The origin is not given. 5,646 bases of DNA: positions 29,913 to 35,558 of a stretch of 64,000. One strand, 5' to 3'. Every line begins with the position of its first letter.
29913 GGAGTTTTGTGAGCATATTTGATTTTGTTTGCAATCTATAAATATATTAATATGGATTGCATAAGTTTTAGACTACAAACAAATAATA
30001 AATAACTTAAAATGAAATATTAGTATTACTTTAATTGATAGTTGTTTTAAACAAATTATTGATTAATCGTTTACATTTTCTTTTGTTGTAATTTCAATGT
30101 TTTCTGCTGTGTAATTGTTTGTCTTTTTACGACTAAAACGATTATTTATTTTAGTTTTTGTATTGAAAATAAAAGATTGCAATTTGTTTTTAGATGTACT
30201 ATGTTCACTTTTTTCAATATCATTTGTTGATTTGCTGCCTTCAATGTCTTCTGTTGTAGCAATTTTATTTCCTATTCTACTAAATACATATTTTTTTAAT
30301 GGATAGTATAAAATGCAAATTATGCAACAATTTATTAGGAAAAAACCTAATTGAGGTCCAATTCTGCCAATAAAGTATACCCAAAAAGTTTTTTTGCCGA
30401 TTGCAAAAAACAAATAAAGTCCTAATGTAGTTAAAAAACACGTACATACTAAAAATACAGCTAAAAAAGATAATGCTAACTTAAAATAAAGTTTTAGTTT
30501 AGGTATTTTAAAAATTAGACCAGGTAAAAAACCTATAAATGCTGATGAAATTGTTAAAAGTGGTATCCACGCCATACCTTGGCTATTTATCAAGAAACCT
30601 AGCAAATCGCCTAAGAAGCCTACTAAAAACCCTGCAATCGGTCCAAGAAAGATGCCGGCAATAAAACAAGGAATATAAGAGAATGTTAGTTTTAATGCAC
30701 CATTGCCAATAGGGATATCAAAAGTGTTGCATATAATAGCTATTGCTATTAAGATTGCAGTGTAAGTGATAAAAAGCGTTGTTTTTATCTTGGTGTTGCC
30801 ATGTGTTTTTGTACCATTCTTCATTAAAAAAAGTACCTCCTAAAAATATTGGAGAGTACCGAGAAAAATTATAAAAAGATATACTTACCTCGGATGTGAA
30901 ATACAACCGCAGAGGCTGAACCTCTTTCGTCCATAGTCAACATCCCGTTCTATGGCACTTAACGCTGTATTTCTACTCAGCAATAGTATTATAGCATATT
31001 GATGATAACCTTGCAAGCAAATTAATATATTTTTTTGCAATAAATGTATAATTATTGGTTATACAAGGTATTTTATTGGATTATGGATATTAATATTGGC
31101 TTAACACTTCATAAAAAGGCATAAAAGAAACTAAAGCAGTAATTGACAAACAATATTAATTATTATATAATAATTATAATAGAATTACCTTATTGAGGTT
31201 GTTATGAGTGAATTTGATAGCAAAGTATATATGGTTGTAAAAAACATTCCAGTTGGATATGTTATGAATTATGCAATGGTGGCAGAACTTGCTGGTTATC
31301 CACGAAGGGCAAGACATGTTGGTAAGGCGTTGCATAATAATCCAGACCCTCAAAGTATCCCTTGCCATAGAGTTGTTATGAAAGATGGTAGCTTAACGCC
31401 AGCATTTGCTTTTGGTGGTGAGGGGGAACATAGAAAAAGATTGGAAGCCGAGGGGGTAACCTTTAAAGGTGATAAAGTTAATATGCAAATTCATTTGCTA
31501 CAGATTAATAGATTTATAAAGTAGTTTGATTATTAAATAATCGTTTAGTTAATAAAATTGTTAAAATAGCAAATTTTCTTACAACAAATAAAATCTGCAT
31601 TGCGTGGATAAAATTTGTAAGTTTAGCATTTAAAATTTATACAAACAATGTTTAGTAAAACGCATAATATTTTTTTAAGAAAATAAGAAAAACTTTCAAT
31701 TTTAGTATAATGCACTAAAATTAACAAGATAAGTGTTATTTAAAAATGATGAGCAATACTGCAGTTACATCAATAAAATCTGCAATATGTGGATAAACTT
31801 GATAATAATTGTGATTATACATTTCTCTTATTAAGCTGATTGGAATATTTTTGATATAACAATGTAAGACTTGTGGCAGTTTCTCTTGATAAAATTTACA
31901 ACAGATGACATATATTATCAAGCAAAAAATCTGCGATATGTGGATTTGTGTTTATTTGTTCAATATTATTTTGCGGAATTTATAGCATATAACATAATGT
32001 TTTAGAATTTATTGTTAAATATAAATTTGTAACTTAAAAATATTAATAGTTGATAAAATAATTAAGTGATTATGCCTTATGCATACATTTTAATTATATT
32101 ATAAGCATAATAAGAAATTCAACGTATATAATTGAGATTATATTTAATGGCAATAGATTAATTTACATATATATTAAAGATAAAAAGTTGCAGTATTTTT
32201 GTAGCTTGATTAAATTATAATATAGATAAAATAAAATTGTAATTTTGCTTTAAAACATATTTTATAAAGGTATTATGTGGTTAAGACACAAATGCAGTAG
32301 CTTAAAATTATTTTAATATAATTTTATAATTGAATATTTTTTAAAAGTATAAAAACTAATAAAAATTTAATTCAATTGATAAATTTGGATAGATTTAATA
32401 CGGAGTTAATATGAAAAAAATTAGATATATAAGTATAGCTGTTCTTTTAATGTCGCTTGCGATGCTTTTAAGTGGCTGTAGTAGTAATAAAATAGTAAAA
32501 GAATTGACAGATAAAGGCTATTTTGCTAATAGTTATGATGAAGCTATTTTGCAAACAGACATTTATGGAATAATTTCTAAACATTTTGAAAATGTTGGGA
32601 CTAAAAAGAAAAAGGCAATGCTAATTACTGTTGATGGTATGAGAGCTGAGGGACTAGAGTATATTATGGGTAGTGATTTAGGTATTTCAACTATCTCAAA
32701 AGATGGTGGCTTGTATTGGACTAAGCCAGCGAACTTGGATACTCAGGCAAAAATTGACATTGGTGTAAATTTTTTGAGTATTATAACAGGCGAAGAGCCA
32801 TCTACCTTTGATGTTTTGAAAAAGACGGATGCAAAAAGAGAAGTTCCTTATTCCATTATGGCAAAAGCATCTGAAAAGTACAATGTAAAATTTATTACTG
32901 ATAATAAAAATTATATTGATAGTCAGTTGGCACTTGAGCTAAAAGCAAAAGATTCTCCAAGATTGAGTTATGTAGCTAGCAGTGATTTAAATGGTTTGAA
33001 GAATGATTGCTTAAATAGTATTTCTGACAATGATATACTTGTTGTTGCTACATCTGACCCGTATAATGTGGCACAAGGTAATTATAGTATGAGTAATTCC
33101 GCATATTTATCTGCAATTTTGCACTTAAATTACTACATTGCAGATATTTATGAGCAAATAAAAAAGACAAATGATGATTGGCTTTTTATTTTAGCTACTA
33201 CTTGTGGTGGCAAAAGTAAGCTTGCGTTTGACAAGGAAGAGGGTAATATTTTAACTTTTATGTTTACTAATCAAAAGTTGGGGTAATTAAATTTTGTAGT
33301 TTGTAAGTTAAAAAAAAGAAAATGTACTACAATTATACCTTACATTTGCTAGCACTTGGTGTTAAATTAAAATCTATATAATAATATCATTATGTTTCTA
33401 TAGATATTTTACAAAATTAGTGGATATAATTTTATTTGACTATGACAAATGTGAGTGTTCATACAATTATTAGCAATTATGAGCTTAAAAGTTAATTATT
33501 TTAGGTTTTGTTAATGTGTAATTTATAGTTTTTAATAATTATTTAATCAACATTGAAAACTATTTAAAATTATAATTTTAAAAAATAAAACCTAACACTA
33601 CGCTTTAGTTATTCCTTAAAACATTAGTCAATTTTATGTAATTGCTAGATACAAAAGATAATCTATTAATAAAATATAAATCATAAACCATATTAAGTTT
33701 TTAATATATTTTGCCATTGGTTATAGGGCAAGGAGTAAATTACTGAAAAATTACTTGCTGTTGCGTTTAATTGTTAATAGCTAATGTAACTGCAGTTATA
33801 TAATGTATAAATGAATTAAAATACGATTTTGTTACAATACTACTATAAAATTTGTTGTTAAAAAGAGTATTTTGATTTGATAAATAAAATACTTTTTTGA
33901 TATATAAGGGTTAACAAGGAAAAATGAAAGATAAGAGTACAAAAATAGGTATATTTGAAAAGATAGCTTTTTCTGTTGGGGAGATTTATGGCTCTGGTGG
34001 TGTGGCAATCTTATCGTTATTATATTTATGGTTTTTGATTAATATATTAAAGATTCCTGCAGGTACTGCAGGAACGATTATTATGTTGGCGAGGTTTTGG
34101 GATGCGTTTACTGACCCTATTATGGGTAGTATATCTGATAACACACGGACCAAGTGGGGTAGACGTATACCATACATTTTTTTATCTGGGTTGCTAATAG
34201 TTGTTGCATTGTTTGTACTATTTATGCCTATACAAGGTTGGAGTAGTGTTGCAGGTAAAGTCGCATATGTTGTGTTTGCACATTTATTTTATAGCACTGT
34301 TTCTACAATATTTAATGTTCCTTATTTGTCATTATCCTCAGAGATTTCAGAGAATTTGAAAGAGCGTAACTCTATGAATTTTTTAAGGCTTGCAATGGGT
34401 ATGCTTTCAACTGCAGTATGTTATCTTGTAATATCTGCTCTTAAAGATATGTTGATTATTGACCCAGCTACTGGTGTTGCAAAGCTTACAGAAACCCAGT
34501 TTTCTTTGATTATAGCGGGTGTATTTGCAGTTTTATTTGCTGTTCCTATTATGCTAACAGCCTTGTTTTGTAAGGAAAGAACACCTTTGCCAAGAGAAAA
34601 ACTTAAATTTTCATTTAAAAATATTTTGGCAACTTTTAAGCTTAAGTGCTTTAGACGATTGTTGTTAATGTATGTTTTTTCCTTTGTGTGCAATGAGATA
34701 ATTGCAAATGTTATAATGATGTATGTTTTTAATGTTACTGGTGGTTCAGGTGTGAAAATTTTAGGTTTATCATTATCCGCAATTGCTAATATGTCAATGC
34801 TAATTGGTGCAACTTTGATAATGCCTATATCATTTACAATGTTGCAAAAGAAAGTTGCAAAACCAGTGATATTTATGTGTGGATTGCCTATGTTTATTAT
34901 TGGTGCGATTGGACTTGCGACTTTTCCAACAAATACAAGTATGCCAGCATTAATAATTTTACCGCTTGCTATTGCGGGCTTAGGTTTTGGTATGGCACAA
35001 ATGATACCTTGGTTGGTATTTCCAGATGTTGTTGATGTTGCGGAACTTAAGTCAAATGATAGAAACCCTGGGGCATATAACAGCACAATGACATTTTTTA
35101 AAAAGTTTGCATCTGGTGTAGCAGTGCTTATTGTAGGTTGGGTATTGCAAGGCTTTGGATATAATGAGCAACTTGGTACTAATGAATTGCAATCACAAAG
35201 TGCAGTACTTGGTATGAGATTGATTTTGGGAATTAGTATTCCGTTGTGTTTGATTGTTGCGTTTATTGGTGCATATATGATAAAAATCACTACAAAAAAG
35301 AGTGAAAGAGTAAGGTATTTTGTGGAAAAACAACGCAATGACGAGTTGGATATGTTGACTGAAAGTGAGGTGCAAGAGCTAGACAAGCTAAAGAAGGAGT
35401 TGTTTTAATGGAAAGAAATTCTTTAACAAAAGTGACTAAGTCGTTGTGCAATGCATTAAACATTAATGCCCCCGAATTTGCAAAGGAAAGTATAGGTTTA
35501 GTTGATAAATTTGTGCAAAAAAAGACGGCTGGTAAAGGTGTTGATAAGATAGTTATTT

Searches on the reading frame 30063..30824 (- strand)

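Call 7: search_protein_families(library=pfam, proteins=[window:30063-30824:-])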
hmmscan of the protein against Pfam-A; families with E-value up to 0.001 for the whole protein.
window:30063-30824:- (253 aa): 3 families
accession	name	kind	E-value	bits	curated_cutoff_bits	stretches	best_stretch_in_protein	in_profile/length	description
PF12822.12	ECF_trnsprt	-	2.8e-16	60.5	30.7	1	19-176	3-168/169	ECF transporter, substrate-specific component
PF07155.17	ECF-ribofla_trS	-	3.3e-15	56.9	26.7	1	16-172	4-166/172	ECF-type riboflavin transporter, S component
PF07694.17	5TM-5TMR_LYT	-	7.9e-05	22.7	24.6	1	19-140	19-133/169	5TMR of 5TMR-LYT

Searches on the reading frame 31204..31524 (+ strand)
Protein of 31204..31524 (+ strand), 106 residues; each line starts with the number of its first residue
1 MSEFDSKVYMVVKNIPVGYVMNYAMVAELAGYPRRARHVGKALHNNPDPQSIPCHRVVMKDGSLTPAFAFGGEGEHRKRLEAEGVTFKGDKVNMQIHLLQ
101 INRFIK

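Call 7: search_protein_families(library=pfam, proteins=[window:31204-31524:+])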
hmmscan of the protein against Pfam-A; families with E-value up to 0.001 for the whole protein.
window:31204-31524:+ (106 aa): 1 family
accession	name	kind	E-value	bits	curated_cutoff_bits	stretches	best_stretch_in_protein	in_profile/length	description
PF01035.26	DNA_binding_1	-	1.1e-25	89.7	27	1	3-85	1-81/81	6-O-methylguanine DNA methyltransferase, DNA binding domain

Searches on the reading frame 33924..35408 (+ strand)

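Call 7: search_protein_families(library=pfam, proteins=[window:33924-35408:+])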
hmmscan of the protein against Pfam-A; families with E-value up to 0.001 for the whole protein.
window:33924-35408:+ (494 aa): 2 families
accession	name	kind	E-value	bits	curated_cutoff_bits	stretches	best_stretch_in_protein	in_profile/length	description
PF13347.12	MFS_2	-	1.7e-62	211.8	27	1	28-456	14-426/427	MFS/sugar transport protein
PF07690.21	MFS_1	-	2.5e-11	43.6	33.4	1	26-370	11-323/347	Major Facilitator Superfamily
